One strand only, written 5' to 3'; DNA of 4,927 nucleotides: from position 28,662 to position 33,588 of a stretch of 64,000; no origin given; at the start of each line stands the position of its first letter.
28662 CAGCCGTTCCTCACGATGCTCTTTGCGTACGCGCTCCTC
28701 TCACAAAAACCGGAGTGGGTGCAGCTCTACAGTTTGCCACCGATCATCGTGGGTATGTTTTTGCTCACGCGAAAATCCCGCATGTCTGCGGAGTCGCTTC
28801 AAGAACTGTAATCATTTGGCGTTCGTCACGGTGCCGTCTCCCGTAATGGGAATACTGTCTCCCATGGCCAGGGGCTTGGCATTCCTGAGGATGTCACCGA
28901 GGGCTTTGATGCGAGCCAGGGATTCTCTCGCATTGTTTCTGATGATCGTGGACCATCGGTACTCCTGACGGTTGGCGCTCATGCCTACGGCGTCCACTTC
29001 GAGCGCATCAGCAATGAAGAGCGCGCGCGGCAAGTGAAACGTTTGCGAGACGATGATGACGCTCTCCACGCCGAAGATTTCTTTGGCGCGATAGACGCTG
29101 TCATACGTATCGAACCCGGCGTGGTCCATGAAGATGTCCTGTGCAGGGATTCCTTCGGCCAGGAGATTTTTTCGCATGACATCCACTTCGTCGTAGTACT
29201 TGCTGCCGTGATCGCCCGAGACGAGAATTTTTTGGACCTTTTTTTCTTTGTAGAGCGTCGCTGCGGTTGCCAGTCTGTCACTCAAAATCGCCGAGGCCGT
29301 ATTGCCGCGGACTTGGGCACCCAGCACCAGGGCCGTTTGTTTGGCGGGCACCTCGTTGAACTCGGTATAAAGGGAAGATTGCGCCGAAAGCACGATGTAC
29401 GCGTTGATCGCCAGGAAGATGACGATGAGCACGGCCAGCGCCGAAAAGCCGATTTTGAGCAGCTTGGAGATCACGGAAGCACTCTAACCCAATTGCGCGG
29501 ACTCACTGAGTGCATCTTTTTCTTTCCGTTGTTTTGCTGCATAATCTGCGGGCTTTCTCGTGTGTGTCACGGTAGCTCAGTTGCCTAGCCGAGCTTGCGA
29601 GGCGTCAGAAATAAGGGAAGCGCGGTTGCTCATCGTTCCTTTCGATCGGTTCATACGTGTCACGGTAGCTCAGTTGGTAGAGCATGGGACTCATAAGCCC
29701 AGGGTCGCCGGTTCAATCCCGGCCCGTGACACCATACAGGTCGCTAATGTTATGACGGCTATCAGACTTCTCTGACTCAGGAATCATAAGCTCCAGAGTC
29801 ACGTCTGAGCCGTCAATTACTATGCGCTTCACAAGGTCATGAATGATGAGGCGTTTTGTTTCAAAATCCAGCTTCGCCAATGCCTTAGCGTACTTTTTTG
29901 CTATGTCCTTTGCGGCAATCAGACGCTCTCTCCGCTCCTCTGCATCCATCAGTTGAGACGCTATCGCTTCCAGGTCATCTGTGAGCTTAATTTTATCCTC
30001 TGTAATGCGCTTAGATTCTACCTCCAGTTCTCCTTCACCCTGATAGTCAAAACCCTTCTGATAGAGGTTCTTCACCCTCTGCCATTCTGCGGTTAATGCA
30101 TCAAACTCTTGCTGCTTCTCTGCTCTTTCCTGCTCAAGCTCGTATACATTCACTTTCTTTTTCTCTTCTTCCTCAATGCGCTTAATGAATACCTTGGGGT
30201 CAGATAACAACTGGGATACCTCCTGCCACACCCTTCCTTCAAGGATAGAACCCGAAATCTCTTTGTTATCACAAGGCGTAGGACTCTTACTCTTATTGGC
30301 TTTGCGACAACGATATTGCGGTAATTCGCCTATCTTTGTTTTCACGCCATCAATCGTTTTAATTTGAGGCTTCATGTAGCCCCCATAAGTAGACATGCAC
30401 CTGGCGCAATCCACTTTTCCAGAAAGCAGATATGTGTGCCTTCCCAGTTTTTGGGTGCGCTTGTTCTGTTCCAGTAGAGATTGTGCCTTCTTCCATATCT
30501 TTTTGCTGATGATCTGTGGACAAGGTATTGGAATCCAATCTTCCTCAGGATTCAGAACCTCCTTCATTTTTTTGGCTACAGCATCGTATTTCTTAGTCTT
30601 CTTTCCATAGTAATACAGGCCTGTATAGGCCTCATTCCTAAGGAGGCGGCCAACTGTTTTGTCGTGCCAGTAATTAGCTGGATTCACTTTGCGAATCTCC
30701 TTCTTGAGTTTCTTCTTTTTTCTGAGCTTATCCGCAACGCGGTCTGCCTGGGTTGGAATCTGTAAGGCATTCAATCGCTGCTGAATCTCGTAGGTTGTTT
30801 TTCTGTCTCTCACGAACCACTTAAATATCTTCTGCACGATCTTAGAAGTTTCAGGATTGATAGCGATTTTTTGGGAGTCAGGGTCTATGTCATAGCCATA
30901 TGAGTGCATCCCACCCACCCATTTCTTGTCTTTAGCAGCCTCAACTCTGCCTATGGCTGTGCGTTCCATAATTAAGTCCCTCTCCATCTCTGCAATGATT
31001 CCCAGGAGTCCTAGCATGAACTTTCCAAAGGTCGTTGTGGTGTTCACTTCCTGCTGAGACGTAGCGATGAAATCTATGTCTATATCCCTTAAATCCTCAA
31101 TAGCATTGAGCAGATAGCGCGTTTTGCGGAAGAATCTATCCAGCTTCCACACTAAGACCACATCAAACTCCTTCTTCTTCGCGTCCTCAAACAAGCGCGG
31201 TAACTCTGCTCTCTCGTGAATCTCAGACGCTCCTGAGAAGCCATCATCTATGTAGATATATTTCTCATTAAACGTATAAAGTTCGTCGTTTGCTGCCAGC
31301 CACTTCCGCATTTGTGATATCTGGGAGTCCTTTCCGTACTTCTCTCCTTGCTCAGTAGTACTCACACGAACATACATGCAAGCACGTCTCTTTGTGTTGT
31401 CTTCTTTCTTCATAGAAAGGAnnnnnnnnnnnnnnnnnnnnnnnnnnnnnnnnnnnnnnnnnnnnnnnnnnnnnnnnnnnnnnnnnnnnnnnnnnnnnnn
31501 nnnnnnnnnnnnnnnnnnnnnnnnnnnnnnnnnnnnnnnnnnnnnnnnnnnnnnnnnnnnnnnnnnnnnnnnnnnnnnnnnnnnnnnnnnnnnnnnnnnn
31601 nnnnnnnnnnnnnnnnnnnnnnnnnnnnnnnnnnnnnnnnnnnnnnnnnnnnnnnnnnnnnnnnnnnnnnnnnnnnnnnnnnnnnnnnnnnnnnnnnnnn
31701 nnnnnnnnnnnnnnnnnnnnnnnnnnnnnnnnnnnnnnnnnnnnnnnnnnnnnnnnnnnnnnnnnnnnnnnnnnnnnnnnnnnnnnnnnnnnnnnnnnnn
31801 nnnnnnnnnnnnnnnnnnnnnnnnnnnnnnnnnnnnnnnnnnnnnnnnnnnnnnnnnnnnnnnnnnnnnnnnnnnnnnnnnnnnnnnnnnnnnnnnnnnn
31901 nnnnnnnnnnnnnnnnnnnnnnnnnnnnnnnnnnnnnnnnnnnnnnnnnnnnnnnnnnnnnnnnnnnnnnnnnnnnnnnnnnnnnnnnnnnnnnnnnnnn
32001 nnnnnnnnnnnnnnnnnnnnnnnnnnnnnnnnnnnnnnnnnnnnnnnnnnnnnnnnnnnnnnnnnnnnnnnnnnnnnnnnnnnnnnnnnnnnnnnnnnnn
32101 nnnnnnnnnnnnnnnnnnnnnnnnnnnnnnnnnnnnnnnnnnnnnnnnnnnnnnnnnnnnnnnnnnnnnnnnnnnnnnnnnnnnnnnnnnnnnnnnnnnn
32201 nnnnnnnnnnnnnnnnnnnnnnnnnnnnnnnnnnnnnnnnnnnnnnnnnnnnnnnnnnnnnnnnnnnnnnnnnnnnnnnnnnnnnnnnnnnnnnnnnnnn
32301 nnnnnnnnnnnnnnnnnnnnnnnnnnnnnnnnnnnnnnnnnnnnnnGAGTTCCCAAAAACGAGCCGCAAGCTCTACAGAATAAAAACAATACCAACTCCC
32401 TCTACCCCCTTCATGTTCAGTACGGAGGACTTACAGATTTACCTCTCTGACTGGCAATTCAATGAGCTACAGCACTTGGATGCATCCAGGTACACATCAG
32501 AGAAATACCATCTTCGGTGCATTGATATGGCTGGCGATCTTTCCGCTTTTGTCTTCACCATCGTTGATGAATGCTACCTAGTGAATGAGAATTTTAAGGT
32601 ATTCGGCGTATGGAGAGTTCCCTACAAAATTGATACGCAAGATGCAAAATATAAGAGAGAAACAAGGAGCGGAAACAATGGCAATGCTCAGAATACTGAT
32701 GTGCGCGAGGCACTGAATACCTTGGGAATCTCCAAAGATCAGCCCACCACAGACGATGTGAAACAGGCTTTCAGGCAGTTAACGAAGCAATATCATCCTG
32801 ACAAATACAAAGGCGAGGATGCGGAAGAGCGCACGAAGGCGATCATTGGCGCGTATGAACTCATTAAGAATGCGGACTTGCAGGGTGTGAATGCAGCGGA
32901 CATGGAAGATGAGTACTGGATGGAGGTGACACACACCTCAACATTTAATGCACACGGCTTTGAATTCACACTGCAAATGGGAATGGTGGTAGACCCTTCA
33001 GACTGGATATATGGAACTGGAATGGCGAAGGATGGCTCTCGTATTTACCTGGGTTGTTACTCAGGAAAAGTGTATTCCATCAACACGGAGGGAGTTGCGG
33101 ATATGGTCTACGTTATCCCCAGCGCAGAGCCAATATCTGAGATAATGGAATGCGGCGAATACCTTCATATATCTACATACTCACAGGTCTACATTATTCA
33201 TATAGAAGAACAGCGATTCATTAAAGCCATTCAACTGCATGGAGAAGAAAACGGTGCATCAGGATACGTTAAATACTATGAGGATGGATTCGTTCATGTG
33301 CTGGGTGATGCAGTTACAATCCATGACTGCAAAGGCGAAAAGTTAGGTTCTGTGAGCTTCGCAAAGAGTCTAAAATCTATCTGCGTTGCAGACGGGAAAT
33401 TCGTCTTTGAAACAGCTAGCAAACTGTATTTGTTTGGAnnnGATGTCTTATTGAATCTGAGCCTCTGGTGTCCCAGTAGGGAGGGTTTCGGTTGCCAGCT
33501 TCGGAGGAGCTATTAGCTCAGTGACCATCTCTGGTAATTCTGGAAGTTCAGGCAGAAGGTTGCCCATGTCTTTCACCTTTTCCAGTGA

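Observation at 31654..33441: Element-encoded J-domain protein with TPR-like and beta-propeller-like flanking regions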

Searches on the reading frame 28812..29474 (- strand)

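Call 32: search_protein_families(library=pfam, proteins=[window:28812-29474:-], max_evalue=0.001)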
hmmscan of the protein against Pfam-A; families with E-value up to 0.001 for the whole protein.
window:28812-29474:- (220 aa): 1 family
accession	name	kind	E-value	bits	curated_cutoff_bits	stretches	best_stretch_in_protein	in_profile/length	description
PF02698.23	DUF218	-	4e-25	88.7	27.6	1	47-165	2-107/133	DUF218 domain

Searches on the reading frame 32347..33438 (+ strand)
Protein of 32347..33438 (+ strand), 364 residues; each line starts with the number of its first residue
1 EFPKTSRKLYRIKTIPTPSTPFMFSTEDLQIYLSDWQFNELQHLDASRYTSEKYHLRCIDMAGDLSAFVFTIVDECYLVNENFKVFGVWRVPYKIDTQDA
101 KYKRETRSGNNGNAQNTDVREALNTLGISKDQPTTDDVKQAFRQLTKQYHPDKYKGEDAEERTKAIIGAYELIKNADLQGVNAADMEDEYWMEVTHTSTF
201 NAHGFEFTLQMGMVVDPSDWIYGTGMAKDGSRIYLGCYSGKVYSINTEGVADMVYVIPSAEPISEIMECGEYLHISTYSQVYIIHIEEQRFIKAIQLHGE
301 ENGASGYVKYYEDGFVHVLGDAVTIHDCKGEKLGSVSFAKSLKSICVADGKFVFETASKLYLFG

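Call 75: predict_structure(alignment_id=A3)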
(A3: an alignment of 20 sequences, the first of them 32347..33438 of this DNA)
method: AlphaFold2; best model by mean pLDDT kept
length: 364 residues; sequences in the alignment: 20
mean_pLDDT: 84.9   pTM: 0.69
mean pLDDT of the five models: 84.9, 82.7, 82.3, 81.9, 74.8
residues with pLDDT >= 90: 137; 70-90: 195; 50-70: 26; < 50: 6
segments of 3 or more residues with pLDDT < 50: 109-113
pLDDT, mean of each block of 10 residues (from residue 1): 79 78 91 91 90 79 92 92 92 82 68 63 87 81 83 75 82 77 67 86 83 84 92 93 89 89 92 94 94 88 74 90 94 92 84 90 87
secondary structure, 60 per line:
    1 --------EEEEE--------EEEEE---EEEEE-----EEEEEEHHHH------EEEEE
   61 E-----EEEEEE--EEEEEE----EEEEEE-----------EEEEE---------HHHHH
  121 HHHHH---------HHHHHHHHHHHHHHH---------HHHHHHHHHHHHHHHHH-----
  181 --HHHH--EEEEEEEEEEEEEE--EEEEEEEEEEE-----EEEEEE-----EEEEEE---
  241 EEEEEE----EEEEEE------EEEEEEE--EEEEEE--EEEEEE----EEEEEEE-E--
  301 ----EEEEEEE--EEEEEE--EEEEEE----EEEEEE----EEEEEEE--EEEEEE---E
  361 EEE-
elements in order: E9-13 E22-26 E30-34 E40-45 H46-49 E56-61 E67-72 E75-80 E85-90 E102-106 H116-125 H135-149 H159-175 H183-186 E189-202 E205-215 E221-226 E232-237 E241-246 E251-256 E263-269 E272-277 E280-285 E290-296 E305-311 E314-319 E322-327 E332-337 E342-348 E351-356 E360-363

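Call 78: fold_search(model_id=the predicted structure, library=pdb)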
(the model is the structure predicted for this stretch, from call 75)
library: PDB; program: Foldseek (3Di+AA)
matches with E <= 10: 1942; with E <= 0.001: 1542
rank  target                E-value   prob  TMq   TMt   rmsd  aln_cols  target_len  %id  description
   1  9n6v_LQ               8.6e-10  1.00  0.31  0.15  21.4       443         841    7  SSU processome maturation and disassembly, State A (released 2025-11-05)
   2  8pv2_CC               1.2e-09  1.00  0.42  0.32  14.6       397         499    8  Chaetomium thermophilum pre-60S State 10 - pre-5S rotation with Ytm1-Erb1 (released 2023-11-15)
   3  9n73_LQ               1.4e-09  1.00  0.29  0.15  25.1       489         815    8  SSU processome maturation and disassembly, State G (released 2025-10-29)
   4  9e5c_5c               2.0e-09  1.00  0.31  0.14  22.0       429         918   11  Cryo-EM structure of 96 nm repeat of microtubule doublet from T. brucei flagellum (released 2025-03-12)
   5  8i9x_CC               3.5e-09  1.00  0.42  0.25  15.6       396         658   10  Cryo-EM structure of a Chaetomium thermophilum pre-60S ribosomal subunit - Ytm1-1 (released 2023-05-17)
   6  5i2t                  3.9e-09  1.00  0.23  0.17  14.0       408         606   10  Domain characterization of the WD protein Pwp2 and their relevance in ribosome biogenesis (released 2017-06-21)
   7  9m8k_B                4.3e-09  1.00  0.36  0.38  13.7       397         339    9  cryo-EM structure of human TAS2R4 with oligopeptide (released 2026-03-18)
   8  9y7h_B                4.6e-09  1.00  0.36  0.39  14.3       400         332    8  Gb1g2 crosslinked to PLCb3 (released 2026-02-18)
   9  9n6z_LQ               4.8e-09  1.00  0.28  0.14  24.9       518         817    9  SSU processome maturation and disassembly, State D (released 2025-11-05)
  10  9n74_LQ               6.0e-09  1.00  0.30  0.15  21.1       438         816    8  SSU processome maturation and disassembly, State H (released 2025-10-29)
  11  7xmr_B                6.3e-09  1.00  0.35  0.39  15.0       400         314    8  CryoEM structure of the somatostatin receptor 2 (SSTR2) in complex with Gi1 and its endogeneous peptide ligand SST-14 (released 2022-08-03)
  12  8q1n_B                8.7e-09  1.00  0.35  0.39  13.6       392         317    9  Cyclic peptide binder of the WBM-site of WDR5 (released 2023-09-06)
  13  2ymu_A                9.2e-09  1.00  0.29  0.19  26.4       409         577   10  Structure of a highly repetitive propeller structure (released 2012-10-17)
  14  7bid                  9.7e-09  1.00  0.37  0.45  14.9       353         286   10  Crystal structure of v31WRAP-T, a 7-bladed designer protein (released 2021-09-22)
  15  5em2_A                1.1e-08  1.00  0.42  0.43  16.0       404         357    9  Crystal structure of the Erb1-Ytm1 complex (released 2015-12-23)
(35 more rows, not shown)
